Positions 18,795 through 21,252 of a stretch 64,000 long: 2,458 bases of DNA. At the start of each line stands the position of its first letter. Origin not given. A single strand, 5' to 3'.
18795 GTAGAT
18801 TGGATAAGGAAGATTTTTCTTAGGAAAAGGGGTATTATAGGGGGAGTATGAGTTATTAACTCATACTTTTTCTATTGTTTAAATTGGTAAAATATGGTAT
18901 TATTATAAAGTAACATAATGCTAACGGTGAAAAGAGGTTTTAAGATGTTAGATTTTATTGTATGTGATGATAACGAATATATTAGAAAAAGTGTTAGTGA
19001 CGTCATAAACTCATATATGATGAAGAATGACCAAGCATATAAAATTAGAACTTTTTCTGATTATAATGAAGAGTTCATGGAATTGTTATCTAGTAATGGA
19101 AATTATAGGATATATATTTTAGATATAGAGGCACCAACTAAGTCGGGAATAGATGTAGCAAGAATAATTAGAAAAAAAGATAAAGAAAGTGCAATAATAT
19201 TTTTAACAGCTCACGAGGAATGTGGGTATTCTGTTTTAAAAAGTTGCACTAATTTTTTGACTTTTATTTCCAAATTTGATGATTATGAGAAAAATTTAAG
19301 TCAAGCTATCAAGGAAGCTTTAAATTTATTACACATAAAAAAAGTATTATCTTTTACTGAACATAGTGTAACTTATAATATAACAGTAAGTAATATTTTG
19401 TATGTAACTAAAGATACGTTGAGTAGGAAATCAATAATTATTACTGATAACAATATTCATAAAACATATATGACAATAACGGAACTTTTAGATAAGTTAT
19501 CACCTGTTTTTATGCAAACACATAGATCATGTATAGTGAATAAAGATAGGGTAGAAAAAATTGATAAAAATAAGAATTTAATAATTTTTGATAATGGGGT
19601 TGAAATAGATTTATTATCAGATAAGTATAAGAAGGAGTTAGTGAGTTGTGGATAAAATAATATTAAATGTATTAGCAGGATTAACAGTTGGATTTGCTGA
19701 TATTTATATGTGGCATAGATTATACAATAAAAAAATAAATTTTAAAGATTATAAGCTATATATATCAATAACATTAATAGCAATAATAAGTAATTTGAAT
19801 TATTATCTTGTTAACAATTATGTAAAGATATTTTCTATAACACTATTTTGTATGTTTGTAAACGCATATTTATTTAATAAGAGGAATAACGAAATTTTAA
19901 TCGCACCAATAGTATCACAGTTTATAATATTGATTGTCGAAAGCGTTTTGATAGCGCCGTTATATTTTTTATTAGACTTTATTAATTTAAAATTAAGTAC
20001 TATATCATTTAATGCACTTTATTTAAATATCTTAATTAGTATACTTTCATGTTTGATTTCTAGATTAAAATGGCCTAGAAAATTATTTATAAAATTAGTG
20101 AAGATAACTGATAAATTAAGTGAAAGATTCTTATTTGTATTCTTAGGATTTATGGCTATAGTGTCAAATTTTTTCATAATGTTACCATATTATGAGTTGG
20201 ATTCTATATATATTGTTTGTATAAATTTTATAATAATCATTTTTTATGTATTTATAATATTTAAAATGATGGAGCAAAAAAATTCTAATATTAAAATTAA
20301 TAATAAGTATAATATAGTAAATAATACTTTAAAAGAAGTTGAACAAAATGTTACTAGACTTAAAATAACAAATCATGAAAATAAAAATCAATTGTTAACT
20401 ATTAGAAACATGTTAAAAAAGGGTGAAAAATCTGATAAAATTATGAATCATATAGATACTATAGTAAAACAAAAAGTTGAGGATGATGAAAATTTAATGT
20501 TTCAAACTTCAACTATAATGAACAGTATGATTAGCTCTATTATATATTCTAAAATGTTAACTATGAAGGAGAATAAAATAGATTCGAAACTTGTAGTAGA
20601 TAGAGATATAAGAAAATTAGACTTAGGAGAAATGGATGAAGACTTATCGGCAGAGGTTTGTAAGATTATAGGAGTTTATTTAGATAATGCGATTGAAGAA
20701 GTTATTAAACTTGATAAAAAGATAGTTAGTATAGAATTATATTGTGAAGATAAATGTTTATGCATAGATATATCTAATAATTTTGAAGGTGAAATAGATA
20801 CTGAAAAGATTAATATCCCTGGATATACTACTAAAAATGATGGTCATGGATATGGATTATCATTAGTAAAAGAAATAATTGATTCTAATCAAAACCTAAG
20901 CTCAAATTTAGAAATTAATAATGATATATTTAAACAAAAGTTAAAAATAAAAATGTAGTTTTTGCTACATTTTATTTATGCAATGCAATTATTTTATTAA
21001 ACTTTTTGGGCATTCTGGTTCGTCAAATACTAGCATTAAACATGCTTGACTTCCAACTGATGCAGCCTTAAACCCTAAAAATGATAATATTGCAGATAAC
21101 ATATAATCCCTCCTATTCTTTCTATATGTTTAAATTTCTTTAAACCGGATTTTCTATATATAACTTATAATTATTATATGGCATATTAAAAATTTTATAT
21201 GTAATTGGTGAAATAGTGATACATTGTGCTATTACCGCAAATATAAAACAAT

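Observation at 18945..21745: Complete agr-type quorum-sensing locus (agrB-agrD convergent with a LytTR regulator and AgrC-like kinase) with a new AIP candidate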

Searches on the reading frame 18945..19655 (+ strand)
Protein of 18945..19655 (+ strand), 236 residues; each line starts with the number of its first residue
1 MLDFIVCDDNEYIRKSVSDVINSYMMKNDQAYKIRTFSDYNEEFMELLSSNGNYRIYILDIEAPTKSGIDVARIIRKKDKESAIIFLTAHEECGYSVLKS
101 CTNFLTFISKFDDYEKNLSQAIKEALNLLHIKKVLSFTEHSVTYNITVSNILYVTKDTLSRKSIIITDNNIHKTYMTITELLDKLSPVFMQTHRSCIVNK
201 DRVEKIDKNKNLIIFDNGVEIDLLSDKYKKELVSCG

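Call 3: search_protein_families(library=pfam, proteins=[window:18945-19655:+], max_evalue=0.1)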
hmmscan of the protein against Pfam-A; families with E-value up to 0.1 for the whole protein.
window:18945-19655:+ (236 aa): 4 families
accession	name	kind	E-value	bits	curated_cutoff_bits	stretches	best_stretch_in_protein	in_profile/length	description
PF04397.21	LytTR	-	1.1e-15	58.1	22.6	1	143-232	3-93/98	LytTr DNA-binding domain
PF00072.30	Response_reg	-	1.6e-10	41.6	30.2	1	5-110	2-99/111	Response regulator receiver domain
PF05303.17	GSKIP_dom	-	0.0036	17.8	20.9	1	167-200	68-101/105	GSKIP domain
PF01276.26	OKR_DC_1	-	0.012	14.8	27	1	144-196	88-139/417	Orn/Lys/Arg decarboxylase, major domain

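Call 4: search_protein_families(library=ncbifam, proteins=[window:18945-19655:+], max_evalue=0.1)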
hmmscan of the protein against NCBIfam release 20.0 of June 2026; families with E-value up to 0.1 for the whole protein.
window:18945-19655:+ (236 aa): 44 families (the best 25 are shown)
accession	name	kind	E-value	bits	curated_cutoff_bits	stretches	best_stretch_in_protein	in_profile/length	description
NF046049.1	quorum_RR_AgrA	equivalog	4.6e-15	55.8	400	1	4-219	3-226/238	quorum-sensing response regulator AgrA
NF010684.1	PRK14084.1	equivalog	8.1e-09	35.6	375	1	24-211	18-225/254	response regulator transcription factor LytR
NF051850.1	RespRegRprY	equivalog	1.3e-07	31.2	370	1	4-92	7-87/234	response regulator transcription factor RprY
NF008469.0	PRK11361.1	equivalog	2.6e-07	29.7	714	1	5-151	8-145/461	acetoacetate metabolism transcriptional regulator AtoC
NF007005.1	PRK09468.1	equivalog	1.6e-06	27.7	331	1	5-92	7-86/237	osmolarity response regulator transcription factor OmpR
NF006900.1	PRK09390.1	equivalog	2.6e-06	27.1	255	1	6-130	9-124/203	response regulator FixJ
NF041734.1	resp_reg_RppA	equivalog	4.7e-06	26.1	250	1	28-93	21-86/229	two-component system response regulator RppA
TIGR01387.1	cztR_silR_copR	subfamily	9.3e-06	25.4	279.2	1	30-93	21-82/218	heavy metal response regulator transcription factor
NF040534.1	resp_reg_YycF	equivalog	1.2e-05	24.7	340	1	6-94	5-84/231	response regulator YycF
NF053854.1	RespRegPhoBBctds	equivalog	3.3e-05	23.3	270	1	6-219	3-196/225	two-component system response regulator PhoB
NF033117.2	vanR_ACDEGLN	exception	6.7e-05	22.6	350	1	14-92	7-80/226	VanR-ABDEGLN family response regulator transcription factor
NF040749.1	tetrathio_RR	equivalog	8.2e-05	22.4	290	1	42-127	33-116/191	tetrathionate respiration response regulator TtrR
NF052445.1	RespRegMctR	equivalog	8.7e-05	22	300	1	37-95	32-89/205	two-component system response regulator MctR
NF007419.0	PRK09958.1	equivalog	9.4e-05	22.1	251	1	55-127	47-118/204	acid-sensing system DNA-binding response regulator EvgA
NF047793.1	ResRegPgtA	equivalog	0.0001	21.3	650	1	18-116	15-112/414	two-component system response regulator PgtA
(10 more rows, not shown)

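Call 20: search_solved_structures(query=window:18945-19655:+, max_evalue=0.01, show_alignments=1)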
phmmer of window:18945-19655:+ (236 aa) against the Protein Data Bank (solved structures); distinct sequences matched with E-value up to 0.01: 21.
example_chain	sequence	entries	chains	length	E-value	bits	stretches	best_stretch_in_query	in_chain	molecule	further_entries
4cbv_A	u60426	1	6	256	8.2e-10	41.7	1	35-215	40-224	COME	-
3a0u_A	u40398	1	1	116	4e-09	39.5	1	6-99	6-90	Response regulator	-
3a0r_B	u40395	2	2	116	4.5e-09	39.3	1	6-97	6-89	Response regulator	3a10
5tqj_A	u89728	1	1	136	0.00018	24.2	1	36-97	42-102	Response regulator receiver protein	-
3jte_A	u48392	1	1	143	0.00023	23.9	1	33-132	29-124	Response regulator receiver protein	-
6swl_A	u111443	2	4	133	0.00033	23.4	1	8-128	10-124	Two-component response regulator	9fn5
3b2n_A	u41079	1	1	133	0.00036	23.3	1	4-102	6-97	Uncharacterized protein Q99UF4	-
4xqq_A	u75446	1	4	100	0.00036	23.2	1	145-218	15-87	Accessory gene regulator A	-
4xqj_A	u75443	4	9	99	0.00036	23.2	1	146-218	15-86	Accessory gene regulator A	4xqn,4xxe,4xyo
3bs1_A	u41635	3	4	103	0.00038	23.2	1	145-218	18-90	Accessory gene regulator protein A | Accessory gene regulator A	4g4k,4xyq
6m8o_A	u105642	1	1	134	0.00083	22.1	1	39-122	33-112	DNA-binding response regulator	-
4zmr_A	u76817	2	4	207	0.00099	21.8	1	41-96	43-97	Response regulator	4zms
4hye_A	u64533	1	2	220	0.0012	21.6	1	41-96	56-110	Response regulator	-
4e7o_A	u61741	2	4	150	0.0013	21.4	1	41-96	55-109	Response regulator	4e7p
4mld_A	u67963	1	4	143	0.0014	21.3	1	42-123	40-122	Response regulator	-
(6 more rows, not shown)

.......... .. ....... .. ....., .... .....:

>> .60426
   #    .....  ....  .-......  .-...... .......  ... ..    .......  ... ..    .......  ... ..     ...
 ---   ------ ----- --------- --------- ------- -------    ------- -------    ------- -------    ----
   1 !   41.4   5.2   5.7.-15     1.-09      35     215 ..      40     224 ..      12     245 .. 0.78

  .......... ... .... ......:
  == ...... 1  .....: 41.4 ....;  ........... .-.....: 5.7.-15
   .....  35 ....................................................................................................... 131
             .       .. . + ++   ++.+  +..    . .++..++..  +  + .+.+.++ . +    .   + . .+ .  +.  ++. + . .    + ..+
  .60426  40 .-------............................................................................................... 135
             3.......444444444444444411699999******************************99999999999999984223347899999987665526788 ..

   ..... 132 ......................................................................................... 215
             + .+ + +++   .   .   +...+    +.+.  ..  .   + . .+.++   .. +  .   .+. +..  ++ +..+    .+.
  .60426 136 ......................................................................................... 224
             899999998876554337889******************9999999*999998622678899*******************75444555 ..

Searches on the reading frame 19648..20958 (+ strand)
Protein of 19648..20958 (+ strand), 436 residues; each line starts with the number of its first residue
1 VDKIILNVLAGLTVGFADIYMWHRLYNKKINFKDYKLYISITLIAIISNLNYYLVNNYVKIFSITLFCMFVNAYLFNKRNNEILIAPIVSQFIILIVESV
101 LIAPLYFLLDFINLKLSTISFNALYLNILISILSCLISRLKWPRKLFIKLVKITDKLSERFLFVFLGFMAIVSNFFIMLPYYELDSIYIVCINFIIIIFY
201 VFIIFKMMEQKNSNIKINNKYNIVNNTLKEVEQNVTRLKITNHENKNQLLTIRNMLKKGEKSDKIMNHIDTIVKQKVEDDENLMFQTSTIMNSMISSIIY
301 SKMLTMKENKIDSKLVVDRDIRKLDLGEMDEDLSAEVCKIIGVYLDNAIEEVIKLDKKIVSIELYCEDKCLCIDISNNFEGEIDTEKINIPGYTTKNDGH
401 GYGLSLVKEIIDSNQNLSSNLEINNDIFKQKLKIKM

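Call 3: search_protein_families(library=pfam, proteins=[window:19648-20958:+], max_evalue=0.1)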
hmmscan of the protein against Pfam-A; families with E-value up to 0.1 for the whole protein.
window:19648-20958:+ (436 aa): 4 families
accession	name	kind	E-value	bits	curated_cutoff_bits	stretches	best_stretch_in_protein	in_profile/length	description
PF14501.12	HATPase_c_5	-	2.5e-15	56.7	22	1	336-435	5-102/102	GHKL domain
PF02518.31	HATPase_c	-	0.00011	23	26.4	1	339-413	8-87/111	Histidine kinase-, DNA gyrase B-, and HSP90-like ATPase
PF05205.17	COMPASS-Shg1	-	0.0071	17.5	24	1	255-315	22-83/102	COMPASS (Complex proteins associated with Set1p) component shg1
PF19745.5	FUT8_N_cat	-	0.021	14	27.6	1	191-328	10-142/499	Alpha-(1,6)-fucosyltransferase N- and catalytic domains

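Call 4: search_protein_families(library=ncbifam, proteins=[window:19648-20958:+], max_evalue=0.1)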
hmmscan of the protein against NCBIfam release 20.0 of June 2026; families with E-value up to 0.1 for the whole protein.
window:19648-20958:+ (436 aa): 7 families
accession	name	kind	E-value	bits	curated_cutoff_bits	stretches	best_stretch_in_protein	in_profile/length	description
NF008298.1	PRK11086.1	subfamily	6.2e-15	54.6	520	1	227-413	322-502/529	DcuS/MalK family sensor histidine kinase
NF046015.1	HisKinAgrCStaph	equivalog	1.8e-13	50.5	500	1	30-432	19-414/414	quorum-sensing sensor histidine kinase AgrC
NF038334.1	malate_HK_MalK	exception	3.4e-07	29.3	800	1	227-412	322-501/533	malate sensor histidine kinase MalK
NF008468.0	PRK11360.1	equivalog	5.4e-05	21.7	646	1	339-415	509-587/616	two-component system sensor histidine kinase AtoS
NF041534.1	rodZ_Strepcoccus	equivalog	0.00089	18.5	375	1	187-245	109-167/275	cytoskeleton protein RodZ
TIGR01925.2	spIIAB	equivalog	0.0014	18.5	135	1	344-415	45-119/137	anti-sigma F factor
NF007688.0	PRK10364.1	equivalog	0.0016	17.2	479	1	347-413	362-428/460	two-component system sensor histidine kinase ZraS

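Call 19: search_solved_structures(query=window:19648-20958:+, max_evalue=0.01, show_alignments=2)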
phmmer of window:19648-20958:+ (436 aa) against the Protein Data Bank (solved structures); distinct sequences matched with E-value up to 0.01: 2.
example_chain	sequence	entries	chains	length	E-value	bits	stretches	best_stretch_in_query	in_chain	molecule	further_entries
4bxi_A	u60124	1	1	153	1.4e-08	37.7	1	295-434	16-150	ACCESSORY GENE REGULATOR PROTEIN C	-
6e52_A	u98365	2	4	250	1.7e-07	34.1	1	289-434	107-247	Staphylococcus aureus AgrC histidine kinase module fused to Saccharomyces cerevisiae GCN4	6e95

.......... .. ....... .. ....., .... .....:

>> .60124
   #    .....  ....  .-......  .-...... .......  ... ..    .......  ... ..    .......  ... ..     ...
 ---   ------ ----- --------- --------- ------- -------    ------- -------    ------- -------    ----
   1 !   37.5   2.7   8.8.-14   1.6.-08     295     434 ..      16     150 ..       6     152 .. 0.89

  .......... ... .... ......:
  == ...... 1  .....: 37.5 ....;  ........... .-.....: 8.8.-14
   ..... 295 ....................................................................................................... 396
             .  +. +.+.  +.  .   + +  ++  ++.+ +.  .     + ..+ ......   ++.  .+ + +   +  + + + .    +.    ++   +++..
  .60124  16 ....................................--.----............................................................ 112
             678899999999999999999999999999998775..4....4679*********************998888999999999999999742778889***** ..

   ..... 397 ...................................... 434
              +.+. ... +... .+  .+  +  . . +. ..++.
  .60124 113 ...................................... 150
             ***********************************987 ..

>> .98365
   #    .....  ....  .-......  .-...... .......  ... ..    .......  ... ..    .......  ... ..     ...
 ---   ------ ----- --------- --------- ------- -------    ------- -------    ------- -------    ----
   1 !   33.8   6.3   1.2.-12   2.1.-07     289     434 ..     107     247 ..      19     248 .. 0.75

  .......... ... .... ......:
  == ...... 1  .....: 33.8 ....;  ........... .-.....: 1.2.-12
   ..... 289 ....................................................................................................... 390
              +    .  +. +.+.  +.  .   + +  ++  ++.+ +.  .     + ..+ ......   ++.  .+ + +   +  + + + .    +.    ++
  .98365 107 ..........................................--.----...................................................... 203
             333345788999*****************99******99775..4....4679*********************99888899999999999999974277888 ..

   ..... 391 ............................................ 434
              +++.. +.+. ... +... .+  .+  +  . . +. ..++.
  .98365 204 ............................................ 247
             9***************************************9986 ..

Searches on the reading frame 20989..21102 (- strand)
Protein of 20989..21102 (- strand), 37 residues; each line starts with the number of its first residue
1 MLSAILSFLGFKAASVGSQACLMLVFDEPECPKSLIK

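Call 3: search_protein_families(library=pfam, proteins=[window:20989-21102:-], max_evalue=0.1)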
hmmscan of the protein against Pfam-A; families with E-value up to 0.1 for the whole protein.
window:20989-21102:- (37 aa): 2 families
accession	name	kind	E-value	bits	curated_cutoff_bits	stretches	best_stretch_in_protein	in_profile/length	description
PF05931.16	AgrD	-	0.01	16.3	22.7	1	3-37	12-42/45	Staphylococcal AgrD protein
PF24747.1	Zn-ribbon_GIR1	-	0.029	14.6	26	1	16-33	6-26/37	GIR1-like zinc ribbon domain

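Call 4: search_protein_families(library=ncbifam, proteins=[window:20989-21102:-], max_evalue=0.1)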
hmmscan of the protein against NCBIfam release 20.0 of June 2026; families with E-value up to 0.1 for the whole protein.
window:20989-21102:- (37 aa): 1 family
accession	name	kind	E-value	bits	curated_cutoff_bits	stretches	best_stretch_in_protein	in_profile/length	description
TIGR04223.1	quorum_AgrD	subfamily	1e-05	25.5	19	1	5-37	6-38/38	AgrD family cyclic lactone autoinducer peptide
